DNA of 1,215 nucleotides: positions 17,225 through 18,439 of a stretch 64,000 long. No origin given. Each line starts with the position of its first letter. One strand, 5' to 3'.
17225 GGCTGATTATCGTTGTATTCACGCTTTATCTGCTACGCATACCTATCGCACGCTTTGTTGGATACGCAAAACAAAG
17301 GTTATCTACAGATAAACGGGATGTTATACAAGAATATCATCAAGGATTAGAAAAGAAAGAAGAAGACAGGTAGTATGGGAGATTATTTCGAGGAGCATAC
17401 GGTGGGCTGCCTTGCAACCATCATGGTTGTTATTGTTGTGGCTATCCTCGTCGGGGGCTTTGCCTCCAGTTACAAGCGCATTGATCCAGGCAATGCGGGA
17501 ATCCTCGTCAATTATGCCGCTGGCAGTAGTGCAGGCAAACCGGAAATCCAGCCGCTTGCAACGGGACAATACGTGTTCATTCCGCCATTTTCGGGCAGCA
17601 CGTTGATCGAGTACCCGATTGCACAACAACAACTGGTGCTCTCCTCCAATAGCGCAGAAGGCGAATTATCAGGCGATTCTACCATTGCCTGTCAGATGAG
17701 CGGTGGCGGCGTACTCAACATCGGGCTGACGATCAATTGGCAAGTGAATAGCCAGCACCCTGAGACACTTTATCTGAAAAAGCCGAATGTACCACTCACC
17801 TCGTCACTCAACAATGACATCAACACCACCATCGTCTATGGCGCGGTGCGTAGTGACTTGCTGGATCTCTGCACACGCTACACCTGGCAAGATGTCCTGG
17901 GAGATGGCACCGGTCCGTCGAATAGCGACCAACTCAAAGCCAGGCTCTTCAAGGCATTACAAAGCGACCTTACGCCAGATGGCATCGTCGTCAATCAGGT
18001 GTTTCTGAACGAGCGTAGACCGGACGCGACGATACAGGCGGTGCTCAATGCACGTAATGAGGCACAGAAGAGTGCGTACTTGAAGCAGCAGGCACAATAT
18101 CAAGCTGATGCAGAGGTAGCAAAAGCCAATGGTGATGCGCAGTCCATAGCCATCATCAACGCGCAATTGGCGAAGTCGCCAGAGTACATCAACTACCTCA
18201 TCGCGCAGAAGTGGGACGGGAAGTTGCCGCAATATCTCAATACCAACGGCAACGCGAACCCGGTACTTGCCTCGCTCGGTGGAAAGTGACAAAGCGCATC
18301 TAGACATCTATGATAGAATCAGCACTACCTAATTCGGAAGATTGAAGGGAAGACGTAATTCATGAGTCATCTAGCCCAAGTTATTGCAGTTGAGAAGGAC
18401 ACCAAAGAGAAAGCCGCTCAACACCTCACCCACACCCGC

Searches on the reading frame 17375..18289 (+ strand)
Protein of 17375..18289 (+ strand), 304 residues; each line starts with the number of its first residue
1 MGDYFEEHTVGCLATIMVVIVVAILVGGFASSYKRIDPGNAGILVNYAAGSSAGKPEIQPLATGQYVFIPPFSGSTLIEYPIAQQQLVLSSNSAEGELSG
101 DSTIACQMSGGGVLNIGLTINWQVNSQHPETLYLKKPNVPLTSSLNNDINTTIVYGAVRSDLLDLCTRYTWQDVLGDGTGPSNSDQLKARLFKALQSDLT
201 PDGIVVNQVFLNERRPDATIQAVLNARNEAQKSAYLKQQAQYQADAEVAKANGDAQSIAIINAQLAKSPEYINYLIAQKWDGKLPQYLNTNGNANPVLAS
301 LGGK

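Call 44: search_protein_families(library=phrogs, proteins=[window:17375-18289:+], max_evalue=0.001)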
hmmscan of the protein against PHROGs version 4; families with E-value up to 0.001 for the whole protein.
window:17375-18289:+ (304 aa): 3 families
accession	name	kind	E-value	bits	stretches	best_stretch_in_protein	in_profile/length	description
phrog_200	-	other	2.6e-39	136.4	1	13-297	81-356/379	lipoprotein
phrog_38808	-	unknown function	2.5e-05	25.5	1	240-294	8-62/68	-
phrog_11227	-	other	4e-05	24.5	1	233-282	59-109/138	protease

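Call 45: search_protein_families(library=pfam, proteins=[window:17375-18289:+], max_evalue=0.001)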
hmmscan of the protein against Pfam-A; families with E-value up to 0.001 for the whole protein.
window:17375-18289:+ (304 aa): 1 family
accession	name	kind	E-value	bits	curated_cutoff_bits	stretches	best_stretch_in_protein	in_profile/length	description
PF01145.31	Band_7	-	1.9e-16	61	23.6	1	35-247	2-175/176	SPFH domain / Band 7 family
